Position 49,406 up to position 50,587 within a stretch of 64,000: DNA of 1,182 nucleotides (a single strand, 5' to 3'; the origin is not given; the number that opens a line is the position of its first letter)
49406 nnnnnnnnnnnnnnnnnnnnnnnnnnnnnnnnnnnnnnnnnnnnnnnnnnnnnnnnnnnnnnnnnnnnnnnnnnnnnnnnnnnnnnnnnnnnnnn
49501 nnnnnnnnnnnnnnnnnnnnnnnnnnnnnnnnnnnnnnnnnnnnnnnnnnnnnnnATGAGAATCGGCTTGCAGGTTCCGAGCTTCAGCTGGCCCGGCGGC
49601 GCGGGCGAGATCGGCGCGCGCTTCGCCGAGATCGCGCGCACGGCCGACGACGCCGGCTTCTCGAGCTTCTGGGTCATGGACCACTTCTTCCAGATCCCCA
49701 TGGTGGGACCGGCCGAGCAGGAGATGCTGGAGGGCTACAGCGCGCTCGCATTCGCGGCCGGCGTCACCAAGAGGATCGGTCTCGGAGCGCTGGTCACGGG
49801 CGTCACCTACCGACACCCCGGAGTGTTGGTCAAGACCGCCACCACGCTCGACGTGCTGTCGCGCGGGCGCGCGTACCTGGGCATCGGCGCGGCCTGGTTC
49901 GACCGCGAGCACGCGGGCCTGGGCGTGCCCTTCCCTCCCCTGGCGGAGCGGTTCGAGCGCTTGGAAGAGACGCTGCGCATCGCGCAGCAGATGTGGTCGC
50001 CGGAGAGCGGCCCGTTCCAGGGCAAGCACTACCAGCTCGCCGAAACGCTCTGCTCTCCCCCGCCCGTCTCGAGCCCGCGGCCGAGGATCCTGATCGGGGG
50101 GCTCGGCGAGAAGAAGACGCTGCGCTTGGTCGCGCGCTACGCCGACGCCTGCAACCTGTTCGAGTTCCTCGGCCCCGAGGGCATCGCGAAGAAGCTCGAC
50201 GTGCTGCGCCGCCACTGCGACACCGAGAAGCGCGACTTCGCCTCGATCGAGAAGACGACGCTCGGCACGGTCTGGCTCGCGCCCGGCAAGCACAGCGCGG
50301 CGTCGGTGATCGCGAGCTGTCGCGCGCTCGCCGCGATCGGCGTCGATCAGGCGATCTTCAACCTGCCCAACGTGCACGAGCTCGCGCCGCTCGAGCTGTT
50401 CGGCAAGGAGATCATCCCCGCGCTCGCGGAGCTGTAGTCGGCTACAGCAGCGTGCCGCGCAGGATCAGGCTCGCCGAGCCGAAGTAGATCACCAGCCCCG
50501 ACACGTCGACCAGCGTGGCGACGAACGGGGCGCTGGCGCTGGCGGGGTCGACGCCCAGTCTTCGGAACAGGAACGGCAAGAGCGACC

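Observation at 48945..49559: DsbA/FrnE-like oxidoreductase with UGA in place of the first Cys of CxxC: candidate selenoprotein missed by ORF calling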

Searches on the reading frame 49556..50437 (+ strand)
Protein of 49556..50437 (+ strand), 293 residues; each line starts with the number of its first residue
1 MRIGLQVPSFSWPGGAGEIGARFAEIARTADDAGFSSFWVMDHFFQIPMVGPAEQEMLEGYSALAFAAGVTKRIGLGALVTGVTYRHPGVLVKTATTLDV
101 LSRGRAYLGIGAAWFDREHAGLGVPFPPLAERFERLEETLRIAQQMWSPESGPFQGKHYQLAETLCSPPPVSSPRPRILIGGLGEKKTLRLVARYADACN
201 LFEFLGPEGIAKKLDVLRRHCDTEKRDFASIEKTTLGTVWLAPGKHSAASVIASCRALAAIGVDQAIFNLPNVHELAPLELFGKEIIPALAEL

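Call 27: find_encoding_contigs(protein=window:49556-50437:+, flank=10000, max_places=4)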
Protein window:49556-50437:+ (293 aa): no gene with exactly this product is on record in the collection.

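Call 37: search_protein_families(library=pfam, proteins=[window:49556-50437:+])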
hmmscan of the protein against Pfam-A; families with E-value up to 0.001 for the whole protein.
window:49556-50437:+ (293 aa): 1 family
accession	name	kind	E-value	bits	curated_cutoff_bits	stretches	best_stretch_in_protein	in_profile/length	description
PF00296.26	Bac_luciferase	-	5.7e-43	147.9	27.9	1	1-252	1-241/314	Luciferase-like monooxygenase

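Call 53: search_protein_families(library=ncbifam, proteins=[window:49556-50437:+], max_evalue=0.00001)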
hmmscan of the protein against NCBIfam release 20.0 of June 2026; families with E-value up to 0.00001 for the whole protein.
window:49556-50437:+ (293 aa): 26 families (the best 25 are shown)
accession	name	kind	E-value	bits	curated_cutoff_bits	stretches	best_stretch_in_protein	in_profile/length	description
TIGR03560.1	F420_Rv1855c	subfamily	6.8e-88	294.3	231.4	1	11-235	3-226/227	TIGR03560 family F420-dependent LLM class oxidoreductase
TIGR03619.1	F420_Rv2161c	subfamily_domain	7.3e-44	150.2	166.9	1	25-270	2-247/247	TIGR03619 family F420-dependent LLM class oxidoreductase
TIGR03856.1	F420_MSMEG_2906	subfamily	6.5e-39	134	243.7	1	13-276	9-244/249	LLM class F420-dependent oxidoreductase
TIGR03621.1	F420_MSMEG_2516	subfamily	1.3e-31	109.9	213.15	1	18-201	11-175/295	TIGR03621 family F420-dependent LLM class oxidoreductase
TIGR04021.1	LLM_DMSO2_sfnG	equivalog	3.2e-22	79.4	382.95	1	25-197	32-198/350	dimethylsulfone monooxygenase SfnG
TIGR03571.1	lucif_BA3436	subfamily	1.1e-21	77.4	303.9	1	3-229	13-234/304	TIGR03571 family LLM class oxidoreductase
TIGR03557.1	F420_G6P_family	subfamily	1.1e-20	74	210.4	1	25-198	17-184/316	TIGR03557 family F420-dependent LLM class oxidoreductase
TIGR04465.1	ArgArg_F420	equivalog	1.3e-16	60.6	470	1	22-198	61-231/364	F420-dependent hydroxymycolic acid dehydrogenase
TIGR03857.1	F420_MSMEG_2249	hypoth_equivalog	7.1e-15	55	218.4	1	13-245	7-218/329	TIGR03857 family LLM class F420-dependent oxidoreductase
TIGR03564.1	F420_MSMEG_4879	subfamily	2e-14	53.9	234.25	1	25-199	3-160/265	TIGR03564 family F420-dependent LLM class oxidoreductase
TIGR03559.1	F420_Rv3520c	subfamily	2.9e-13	49.6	335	1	53-161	33-139/325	LLM class F420-dependent oxidoreductase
TIGR03612.1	RutA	equivalog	5e-13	49.3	498.3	1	57-203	64-208/355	pyrimidine utilization protein A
TIGR03860.1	FMN_nitrolo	subfamily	5.9e-13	48.4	279.7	1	23-148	31-161/422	NtaA/DmoA family FMN-dependent monooxygenase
TIGR03554.1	F420_G6P_DH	equivalog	3.9e-12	45.8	420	1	23-162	18-156/331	glucose-6-phosphate dehydrogenase (coenzyme-F420)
TIGR04024.1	F420_NP1902A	hypoth_equivalog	7.7e-12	44.6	345.4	1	59-235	41-211/330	TIGR04024 family LLM class F420-dependent oxidoreductase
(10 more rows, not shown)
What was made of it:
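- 49556..50437 (+): Downstream gene: F420-dependent LLM-class oxidoreductase (TIGR03560). Its ATG overlaps the selenoprotein stop (ATGA). Context only. Calls 37, 53.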
